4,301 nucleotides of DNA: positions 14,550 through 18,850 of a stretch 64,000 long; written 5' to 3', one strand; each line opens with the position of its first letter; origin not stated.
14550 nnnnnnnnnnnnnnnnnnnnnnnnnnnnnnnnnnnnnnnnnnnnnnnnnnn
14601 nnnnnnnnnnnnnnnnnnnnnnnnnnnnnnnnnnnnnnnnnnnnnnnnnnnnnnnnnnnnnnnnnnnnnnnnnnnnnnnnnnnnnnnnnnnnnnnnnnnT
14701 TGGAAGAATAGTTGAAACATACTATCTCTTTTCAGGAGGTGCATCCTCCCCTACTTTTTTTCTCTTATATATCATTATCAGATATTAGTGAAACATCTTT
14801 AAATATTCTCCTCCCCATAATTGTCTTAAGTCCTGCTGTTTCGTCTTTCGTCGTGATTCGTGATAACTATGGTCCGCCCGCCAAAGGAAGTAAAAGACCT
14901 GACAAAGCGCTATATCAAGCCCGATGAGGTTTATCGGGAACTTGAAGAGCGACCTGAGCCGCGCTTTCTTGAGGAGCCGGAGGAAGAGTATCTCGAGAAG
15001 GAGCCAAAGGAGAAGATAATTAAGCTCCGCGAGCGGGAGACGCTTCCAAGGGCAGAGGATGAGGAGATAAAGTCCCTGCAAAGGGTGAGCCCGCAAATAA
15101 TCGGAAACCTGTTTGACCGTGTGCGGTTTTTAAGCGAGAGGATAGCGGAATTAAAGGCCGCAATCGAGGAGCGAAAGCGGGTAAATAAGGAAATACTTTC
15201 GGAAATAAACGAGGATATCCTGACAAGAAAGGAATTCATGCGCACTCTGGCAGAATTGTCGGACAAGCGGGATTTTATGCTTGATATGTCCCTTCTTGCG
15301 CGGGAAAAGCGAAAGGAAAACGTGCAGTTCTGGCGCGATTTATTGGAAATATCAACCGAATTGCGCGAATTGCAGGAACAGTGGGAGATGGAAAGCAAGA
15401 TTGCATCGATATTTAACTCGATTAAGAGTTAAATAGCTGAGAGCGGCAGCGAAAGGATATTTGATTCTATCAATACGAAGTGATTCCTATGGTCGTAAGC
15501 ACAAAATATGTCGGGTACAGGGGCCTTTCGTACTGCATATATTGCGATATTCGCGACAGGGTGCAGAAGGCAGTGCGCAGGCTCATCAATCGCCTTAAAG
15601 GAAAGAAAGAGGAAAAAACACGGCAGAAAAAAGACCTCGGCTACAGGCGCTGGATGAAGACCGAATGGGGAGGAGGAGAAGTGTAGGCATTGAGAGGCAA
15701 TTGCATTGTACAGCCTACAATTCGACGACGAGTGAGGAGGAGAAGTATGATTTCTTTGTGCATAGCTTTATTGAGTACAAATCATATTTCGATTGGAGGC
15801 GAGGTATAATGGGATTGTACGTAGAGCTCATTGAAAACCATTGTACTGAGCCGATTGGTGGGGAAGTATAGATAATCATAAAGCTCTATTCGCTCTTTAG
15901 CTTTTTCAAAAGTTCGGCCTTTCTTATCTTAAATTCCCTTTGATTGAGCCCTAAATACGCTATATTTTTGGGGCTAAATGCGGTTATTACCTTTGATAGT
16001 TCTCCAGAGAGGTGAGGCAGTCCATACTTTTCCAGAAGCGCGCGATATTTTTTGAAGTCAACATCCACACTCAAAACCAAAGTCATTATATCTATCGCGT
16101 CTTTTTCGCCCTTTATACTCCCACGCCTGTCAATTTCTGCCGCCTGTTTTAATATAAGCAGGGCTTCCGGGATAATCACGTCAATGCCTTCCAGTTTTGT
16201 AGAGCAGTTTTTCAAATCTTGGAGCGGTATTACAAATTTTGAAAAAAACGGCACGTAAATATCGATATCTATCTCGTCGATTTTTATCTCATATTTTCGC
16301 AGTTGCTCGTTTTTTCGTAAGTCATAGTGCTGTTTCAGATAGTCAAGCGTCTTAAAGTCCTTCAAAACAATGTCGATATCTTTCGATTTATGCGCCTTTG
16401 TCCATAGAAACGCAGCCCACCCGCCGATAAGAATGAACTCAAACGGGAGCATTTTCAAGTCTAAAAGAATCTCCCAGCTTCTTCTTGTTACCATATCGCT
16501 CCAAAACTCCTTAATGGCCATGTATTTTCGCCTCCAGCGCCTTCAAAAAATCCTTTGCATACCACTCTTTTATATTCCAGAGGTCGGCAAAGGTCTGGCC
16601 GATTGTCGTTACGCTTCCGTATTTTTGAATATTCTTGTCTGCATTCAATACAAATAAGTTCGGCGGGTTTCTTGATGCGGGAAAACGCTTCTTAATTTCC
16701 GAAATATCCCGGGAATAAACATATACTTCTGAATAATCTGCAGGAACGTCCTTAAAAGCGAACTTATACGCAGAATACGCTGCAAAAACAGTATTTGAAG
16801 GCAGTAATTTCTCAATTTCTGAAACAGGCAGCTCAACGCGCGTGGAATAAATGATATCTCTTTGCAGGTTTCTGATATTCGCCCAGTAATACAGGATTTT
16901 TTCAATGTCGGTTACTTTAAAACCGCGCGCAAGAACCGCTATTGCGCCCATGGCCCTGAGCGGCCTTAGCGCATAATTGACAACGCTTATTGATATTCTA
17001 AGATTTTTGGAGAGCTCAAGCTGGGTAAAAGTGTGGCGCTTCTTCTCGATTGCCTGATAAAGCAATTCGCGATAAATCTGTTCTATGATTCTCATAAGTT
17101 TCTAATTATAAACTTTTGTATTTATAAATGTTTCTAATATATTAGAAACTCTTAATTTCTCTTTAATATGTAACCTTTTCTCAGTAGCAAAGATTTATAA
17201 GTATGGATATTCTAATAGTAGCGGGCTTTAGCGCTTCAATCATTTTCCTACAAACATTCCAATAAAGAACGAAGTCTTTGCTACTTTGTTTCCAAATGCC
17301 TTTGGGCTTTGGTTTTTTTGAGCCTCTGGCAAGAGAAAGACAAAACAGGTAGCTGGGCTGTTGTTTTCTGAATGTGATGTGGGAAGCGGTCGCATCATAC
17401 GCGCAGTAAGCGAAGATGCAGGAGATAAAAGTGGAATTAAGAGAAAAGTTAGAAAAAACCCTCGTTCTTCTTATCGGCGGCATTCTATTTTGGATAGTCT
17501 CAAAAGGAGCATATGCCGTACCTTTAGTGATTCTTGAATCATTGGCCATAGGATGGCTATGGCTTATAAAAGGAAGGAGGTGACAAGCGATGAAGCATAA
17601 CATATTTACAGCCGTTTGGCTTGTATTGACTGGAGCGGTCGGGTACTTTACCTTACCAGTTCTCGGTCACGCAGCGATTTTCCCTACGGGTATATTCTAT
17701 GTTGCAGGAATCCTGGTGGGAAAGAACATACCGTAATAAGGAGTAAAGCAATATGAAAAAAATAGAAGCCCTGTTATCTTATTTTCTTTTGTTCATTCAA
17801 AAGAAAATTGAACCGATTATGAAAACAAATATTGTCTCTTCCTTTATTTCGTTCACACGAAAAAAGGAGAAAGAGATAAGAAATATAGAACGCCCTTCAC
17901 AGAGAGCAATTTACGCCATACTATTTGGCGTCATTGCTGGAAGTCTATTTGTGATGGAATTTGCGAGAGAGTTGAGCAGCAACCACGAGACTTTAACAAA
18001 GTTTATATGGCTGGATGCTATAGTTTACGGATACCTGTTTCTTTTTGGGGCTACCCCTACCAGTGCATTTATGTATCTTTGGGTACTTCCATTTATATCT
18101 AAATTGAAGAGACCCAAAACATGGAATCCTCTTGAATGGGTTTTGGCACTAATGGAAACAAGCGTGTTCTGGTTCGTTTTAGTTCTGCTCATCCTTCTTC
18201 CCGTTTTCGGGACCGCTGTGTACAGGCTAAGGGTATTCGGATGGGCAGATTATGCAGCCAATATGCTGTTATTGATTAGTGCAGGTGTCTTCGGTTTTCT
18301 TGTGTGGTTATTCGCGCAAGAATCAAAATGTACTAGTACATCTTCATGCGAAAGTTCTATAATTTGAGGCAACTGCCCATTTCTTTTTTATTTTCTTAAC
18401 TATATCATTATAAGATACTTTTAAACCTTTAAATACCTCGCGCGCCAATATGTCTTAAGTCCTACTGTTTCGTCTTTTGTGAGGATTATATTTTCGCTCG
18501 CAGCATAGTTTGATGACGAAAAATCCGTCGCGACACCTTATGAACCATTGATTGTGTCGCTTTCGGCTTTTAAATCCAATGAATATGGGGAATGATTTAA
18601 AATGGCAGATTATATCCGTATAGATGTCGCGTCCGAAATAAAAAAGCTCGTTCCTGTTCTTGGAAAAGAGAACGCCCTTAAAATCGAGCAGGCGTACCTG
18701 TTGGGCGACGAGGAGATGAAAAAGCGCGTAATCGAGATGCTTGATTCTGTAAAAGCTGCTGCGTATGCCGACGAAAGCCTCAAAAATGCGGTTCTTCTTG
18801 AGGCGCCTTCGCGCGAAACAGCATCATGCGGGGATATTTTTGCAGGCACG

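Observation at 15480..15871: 63-bp-periodic array of four degenerate repeats encoding three consecutive micro-ORFs that all end in GGEV-stop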

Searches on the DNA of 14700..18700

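Call 62: search_rna_families(source=window, start=14700, end=18700, threshold=evalue, max_evalue=1)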
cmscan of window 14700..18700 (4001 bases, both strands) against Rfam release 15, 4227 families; matches with E-value up to 1: 0.
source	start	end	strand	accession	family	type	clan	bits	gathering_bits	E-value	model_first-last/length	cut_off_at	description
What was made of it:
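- On Described RNA families (Rfam 15): No match at E <= 1 in 14700-18700 (call 62).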
